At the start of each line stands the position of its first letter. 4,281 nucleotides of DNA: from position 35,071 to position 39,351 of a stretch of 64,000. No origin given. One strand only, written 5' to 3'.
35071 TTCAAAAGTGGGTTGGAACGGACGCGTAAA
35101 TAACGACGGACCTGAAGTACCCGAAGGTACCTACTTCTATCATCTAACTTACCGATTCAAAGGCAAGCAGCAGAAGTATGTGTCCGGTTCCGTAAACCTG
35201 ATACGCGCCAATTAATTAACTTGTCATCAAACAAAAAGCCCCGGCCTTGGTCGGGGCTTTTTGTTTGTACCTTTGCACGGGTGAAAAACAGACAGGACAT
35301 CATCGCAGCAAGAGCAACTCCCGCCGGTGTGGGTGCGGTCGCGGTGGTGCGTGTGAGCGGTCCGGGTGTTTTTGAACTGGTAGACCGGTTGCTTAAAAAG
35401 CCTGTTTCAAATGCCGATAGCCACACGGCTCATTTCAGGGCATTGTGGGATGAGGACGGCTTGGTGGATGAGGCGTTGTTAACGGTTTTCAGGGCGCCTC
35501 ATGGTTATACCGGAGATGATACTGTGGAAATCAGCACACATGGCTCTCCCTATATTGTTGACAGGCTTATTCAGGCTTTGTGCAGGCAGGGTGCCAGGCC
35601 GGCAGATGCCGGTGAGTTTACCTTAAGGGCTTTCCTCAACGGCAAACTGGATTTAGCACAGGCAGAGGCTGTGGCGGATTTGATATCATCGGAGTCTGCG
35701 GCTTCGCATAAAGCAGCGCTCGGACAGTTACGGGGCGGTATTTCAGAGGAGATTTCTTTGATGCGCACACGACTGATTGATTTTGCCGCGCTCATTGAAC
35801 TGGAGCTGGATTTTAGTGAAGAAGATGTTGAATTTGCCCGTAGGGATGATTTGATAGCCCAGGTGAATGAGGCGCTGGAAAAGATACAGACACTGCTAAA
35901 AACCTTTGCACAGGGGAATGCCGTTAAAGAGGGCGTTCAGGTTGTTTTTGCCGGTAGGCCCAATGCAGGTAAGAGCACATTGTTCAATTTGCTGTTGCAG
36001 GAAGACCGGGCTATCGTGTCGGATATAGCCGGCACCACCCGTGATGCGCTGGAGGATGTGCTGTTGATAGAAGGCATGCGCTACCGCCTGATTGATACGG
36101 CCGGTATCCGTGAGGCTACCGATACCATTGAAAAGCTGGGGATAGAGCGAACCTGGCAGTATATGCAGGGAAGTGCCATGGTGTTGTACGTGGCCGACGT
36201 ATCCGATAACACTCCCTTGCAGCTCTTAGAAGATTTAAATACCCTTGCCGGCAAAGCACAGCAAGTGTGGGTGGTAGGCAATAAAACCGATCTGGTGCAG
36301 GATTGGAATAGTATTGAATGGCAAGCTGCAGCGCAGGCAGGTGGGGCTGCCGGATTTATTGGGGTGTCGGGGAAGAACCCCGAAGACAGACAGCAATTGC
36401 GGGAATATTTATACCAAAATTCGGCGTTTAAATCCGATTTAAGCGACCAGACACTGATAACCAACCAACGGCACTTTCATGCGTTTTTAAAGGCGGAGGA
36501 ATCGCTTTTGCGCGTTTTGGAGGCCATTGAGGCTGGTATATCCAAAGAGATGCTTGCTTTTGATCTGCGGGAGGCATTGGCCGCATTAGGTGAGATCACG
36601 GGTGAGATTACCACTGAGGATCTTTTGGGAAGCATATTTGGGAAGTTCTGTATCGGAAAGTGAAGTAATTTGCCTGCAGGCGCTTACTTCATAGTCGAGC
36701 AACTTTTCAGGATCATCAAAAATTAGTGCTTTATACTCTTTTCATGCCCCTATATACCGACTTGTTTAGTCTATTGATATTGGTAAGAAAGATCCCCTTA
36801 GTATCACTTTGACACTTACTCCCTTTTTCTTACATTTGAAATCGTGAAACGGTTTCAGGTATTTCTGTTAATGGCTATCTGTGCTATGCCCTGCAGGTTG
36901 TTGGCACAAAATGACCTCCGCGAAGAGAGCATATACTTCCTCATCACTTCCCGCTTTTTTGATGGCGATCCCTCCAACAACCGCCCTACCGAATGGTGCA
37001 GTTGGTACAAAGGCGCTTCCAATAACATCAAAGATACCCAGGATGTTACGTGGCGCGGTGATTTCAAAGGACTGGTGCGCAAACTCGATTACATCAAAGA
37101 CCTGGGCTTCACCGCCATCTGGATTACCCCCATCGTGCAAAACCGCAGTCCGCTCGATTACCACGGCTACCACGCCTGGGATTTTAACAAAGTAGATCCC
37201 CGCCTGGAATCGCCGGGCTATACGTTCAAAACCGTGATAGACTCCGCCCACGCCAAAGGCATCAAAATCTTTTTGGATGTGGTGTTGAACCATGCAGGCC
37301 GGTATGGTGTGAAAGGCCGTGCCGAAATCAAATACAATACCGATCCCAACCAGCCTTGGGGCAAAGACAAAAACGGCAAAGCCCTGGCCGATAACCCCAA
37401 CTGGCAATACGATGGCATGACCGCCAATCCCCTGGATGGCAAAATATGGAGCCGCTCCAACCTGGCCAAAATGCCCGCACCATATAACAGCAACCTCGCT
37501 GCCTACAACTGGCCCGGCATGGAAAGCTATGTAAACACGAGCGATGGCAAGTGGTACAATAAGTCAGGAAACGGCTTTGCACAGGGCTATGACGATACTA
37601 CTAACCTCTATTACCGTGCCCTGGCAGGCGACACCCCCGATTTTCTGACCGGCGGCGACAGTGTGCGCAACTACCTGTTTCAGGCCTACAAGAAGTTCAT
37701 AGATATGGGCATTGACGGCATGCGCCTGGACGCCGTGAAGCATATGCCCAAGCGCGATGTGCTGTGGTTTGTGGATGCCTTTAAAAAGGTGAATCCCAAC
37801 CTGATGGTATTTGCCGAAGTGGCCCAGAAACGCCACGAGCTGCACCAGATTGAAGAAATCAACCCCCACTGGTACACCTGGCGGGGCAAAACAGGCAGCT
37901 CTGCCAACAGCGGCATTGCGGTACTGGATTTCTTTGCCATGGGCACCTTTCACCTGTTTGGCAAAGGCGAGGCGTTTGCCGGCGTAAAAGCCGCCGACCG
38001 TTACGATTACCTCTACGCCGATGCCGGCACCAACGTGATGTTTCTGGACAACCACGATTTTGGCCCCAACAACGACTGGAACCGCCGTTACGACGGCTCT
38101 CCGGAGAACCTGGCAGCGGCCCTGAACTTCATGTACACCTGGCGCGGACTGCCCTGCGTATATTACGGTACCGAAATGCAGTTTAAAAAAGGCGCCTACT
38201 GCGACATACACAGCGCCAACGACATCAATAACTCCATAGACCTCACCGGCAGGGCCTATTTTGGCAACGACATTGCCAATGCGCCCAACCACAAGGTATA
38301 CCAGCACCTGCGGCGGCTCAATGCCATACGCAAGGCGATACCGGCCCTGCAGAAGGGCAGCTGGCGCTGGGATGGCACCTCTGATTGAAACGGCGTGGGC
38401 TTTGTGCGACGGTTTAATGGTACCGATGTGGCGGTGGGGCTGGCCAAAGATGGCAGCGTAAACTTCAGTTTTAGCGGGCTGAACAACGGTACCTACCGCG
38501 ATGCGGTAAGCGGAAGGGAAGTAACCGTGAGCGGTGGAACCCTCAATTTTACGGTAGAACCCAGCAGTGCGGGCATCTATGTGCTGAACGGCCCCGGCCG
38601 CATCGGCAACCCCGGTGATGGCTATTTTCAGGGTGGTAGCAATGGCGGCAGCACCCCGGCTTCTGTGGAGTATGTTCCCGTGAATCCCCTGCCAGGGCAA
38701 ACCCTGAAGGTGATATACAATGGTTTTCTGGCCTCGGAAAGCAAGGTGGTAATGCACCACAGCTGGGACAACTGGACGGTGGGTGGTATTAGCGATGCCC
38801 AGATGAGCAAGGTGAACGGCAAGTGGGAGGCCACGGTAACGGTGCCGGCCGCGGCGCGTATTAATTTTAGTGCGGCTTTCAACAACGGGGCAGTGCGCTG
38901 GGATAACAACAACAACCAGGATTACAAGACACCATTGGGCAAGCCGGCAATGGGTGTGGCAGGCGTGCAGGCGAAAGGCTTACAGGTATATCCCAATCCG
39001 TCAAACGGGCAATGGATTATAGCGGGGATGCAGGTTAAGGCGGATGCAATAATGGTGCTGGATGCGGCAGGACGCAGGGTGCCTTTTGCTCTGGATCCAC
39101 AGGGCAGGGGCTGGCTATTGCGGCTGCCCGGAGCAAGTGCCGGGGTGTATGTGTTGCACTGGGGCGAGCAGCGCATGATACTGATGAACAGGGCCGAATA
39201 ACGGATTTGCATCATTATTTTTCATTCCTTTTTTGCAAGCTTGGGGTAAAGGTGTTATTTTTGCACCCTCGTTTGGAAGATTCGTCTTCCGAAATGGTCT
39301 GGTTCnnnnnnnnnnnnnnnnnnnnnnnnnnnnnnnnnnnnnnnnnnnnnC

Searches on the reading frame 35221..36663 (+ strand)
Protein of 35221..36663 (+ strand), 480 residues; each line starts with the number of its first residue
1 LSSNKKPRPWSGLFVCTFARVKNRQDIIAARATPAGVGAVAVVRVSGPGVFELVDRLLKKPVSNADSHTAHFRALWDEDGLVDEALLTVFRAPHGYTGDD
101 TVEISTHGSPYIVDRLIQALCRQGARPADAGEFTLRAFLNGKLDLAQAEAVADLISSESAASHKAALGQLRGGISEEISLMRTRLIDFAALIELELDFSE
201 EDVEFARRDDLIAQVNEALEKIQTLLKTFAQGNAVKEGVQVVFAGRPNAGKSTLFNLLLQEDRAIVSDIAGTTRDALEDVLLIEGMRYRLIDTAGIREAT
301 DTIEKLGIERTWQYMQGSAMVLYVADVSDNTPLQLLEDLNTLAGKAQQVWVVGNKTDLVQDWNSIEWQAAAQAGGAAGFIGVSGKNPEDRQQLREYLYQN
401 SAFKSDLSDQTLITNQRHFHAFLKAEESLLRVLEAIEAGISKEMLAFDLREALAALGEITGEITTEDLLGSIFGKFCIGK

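Call 59: search_protein_families(library=pfam, proteins=[window:35221-36663:+], max_evalue=0.001)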
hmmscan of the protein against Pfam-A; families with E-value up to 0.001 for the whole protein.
window:35221-36663:+ (480 aa): 6 families
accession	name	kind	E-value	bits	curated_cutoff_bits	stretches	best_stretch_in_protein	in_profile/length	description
PF12631.12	MnmE_helical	-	1.9e-53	182.2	40.1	1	145-477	1-211/211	MnmE helical domain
PF10396.14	TrmE_N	-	8.2e-38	129.7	29.8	1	28-142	2-117/117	GTP-binding protein TrmE N-terminus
PF01926.29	MMR_HSR1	-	3.7e-23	82.2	21.9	1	240-355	1-113/113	50S ribosome-binding GTPase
PF02421.24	FeoB_N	-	1.5e-07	31.5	27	1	240-336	2-98/156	Ferrous iron transport protein B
PF03193.22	RsgA_GTPase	-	1.1e-05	25.8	30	0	237-298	105-170/174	RsgA GTPase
PF00025.27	Arf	-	0.00036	20.5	22.3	1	229-368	5-137/174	ADP-ribosylation factor family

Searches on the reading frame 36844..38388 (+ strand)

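Call 59: search_protein_families(library=pfam, proteins=[window:36844-38388:+], max_evalue=0.001)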
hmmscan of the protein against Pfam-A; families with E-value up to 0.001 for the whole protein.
window:36844-38388:+ (514 aa): 1 family
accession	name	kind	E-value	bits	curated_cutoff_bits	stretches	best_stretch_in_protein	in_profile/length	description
PF00128.31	Alpha-amylase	-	5e-40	138.5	22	1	33-449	2-358/446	Alpha amylase, catalytic domain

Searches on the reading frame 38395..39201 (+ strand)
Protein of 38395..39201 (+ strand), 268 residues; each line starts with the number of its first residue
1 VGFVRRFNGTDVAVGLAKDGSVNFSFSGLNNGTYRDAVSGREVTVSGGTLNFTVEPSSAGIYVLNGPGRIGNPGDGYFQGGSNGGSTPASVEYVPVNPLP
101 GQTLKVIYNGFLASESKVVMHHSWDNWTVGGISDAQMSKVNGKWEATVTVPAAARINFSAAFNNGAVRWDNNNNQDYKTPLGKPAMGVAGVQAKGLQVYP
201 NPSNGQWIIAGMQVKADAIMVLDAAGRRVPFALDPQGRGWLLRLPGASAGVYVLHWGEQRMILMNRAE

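Call 59: search_protein_families(library=pfam, proteins=[window:38395-39201:+], max_evalue=0.001)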
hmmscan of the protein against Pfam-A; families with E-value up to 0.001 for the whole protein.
window:38395-39201:+ (268 aa): 3 families
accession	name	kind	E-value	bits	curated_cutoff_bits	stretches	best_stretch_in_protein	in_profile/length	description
PF16760.10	CBM53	-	2.6e-10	40.8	27.6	1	105-158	2-57/57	Starch/carbohydrate-binding module (family 53)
PF03423.18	CBM_25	-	1.1e-06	29.3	27.3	1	126-186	30-88/106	Carbohydrate binding domain (family 25)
PF18962.6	Por_Secre_tail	-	9.3e-05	23.1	27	0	198-256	1-62/75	Secretion system C-terminal sorting domain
